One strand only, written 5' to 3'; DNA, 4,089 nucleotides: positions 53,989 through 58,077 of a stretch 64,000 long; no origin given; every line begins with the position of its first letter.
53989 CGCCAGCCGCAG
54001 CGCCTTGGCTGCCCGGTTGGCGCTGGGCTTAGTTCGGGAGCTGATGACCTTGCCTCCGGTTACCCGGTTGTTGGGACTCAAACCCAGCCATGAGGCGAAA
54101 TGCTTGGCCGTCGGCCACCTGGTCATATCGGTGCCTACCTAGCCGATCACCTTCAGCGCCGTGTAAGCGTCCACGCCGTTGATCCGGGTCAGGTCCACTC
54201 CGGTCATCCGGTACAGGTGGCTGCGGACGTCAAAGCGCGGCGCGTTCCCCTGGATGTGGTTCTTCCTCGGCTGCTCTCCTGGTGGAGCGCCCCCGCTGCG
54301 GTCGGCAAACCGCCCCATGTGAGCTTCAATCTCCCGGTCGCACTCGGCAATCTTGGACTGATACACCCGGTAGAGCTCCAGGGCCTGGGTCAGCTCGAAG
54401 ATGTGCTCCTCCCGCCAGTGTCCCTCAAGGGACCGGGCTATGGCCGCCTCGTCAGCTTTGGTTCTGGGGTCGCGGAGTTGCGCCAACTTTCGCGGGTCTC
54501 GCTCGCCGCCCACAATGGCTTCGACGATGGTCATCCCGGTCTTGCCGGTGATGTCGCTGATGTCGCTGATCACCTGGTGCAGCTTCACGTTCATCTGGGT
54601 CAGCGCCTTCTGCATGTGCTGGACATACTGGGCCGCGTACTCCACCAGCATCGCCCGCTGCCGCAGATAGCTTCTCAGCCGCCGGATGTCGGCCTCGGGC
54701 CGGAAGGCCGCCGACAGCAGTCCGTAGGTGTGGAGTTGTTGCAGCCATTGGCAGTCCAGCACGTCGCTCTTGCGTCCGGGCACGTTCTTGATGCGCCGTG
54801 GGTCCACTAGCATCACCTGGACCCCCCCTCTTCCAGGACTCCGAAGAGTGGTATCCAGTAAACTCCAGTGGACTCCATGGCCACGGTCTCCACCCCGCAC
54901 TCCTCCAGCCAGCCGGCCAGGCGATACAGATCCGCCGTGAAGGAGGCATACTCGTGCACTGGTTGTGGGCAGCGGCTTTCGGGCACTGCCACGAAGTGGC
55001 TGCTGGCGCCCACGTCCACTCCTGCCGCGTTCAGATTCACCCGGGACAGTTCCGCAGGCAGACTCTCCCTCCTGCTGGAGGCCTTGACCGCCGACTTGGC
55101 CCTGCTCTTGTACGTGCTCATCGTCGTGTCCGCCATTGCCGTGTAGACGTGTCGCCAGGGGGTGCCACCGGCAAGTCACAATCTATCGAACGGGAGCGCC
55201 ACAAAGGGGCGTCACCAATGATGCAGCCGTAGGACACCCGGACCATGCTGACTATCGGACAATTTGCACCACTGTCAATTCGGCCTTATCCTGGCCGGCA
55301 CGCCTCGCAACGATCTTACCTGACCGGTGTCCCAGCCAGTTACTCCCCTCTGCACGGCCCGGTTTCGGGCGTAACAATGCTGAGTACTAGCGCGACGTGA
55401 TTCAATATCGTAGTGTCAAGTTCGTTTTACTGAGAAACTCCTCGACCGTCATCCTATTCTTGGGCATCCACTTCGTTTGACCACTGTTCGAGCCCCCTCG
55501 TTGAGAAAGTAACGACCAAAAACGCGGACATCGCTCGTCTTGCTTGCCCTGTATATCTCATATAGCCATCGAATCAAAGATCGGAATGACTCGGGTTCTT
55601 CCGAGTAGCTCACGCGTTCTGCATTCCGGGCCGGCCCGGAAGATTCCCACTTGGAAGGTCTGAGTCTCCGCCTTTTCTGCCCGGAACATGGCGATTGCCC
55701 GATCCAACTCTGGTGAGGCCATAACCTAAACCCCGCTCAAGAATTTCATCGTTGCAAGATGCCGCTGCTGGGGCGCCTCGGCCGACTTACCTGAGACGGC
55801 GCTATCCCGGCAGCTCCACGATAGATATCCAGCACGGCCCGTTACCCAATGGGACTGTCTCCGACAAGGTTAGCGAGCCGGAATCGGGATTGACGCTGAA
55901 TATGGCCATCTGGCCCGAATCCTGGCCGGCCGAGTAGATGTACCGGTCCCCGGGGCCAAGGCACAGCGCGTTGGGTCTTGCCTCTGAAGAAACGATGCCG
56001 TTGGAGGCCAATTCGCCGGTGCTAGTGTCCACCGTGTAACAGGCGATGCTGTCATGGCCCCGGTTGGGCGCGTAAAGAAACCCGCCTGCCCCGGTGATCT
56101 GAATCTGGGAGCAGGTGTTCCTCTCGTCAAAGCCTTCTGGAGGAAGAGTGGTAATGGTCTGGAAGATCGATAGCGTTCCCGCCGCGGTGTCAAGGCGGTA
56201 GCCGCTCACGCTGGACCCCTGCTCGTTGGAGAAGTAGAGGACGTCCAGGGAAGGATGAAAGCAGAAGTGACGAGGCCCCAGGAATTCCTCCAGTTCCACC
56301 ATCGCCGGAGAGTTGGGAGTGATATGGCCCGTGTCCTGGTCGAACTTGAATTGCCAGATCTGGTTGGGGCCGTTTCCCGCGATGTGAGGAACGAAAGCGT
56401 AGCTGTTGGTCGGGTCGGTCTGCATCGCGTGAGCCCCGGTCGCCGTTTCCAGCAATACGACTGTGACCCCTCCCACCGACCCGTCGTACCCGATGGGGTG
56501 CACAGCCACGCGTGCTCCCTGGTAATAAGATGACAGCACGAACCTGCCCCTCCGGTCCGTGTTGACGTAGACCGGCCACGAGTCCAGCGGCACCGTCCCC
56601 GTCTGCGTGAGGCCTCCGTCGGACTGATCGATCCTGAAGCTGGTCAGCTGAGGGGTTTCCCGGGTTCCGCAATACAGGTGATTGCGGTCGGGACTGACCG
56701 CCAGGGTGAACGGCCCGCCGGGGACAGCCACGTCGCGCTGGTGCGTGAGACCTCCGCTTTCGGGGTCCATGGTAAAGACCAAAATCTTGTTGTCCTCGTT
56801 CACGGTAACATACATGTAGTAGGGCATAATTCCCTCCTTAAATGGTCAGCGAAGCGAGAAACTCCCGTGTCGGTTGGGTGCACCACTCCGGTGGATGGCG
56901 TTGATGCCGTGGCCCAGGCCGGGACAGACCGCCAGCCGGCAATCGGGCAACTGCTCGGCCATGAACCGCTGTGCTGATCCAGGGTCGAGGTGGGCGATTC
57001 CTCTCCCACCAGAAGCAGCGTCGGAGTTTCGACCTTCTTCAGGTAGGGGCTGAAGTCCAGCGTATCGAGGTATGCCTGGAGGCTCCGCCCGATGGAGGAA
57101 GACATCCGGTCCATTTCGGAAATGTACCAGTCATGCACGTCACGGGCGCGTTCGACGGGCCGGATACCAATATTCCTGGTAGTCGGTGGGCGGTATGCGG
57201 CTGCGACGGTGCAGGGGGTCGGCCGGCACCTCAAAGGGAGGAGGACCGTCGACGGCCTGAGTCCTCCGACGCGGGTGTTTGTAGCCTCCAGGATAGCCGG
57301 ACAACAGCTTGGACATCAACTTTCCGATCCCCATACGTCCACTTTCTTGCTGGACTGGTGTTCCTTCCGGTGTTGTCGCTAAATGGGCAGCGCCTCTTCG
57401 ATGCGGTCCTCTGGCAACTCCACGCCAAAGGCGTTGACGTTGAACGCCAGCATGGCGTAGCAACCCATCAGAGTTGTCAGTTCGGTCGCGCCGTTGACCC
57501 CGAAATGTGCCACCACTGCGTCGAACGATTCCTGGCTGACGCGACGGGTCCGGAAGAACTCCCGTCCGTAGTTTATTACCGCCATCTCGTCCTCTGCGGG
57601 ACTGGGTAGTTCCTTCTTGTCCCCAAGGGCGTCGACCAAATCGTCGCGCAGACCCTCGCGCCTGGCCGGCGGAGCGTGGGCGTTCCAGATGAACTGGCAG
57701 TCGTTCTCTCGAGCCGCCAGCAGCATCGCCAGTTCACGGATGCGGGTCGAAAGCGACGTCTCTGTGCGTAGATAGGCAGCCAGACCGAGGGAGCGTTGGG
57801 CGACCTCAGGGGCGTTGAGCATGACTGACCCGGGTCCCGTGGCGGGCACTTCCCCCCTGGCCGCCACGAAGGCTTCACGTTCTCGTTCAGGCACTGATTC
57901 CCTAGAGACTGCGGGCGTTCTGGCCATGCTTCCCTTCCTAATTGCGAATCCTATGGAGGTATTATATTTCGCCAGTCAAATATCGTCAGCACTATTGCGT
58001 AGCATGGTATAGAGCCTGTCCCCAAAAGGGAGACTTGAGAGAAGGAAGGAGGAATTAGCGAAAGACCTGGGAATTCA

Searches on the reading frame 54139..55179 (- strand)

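Call 57: search_protein_families(library=pfam, max_evalue=0.01, proteins=[window:54139-55179:-])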
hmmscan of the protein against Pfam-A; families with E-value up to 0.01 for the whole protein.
window:54139-55179:- (346 aa): 2 families
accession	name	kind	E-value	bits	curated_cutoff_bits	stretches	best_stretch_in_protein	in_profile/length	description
PF01548.23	DEDD_Tnp_IS110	-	1.1e-06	28.9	29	1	105-196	59-153/155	Transposase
PF19101.5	DUF5788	-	0.0012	18.9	25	1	174-246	46-117/131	Family of unknown function (DUF5788)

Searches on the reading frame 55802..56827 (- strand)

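Call 57: search_protein_families(library=pfam, max_evalue=0.01, proteins=[window:55802-56827:-])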
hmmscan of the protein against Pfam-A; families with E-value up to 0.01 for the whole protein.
window:55802-56827:- (341 aa): 1 family
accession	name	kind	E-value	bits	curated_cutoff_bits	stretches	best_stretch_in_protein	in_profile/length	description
PF10282.15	Lactonase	-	2.8e-66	224.5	21.7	1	10-334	10-342/344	Lactonase, 7-bladed beta-propeller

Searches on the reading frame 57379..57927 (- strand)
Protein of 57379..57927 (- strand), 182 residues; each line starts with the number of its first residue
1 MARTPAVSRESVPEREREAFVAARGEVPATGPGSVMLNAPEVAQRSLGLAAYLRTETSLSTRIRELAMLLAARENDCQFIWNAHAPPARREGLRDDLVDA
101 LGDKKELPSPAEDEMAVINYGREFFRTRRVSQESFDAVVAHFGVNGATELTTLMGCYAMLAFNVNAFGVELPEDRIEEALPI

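Call 57: search_protein_families(library=pfam, max_evalue=0.01, proteins=[window:57379-57927:-])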
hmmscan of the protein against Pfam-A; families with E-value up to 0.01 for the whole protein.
window:57379-57927:- (182 aa): 1 family
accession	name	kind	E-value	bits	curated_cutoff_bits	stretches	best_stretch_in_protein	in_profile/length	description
PF02627.25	CMD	-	1.3e-05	25.5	23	1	40-99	1-60/84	Carboxymuconolactone decarboxylase family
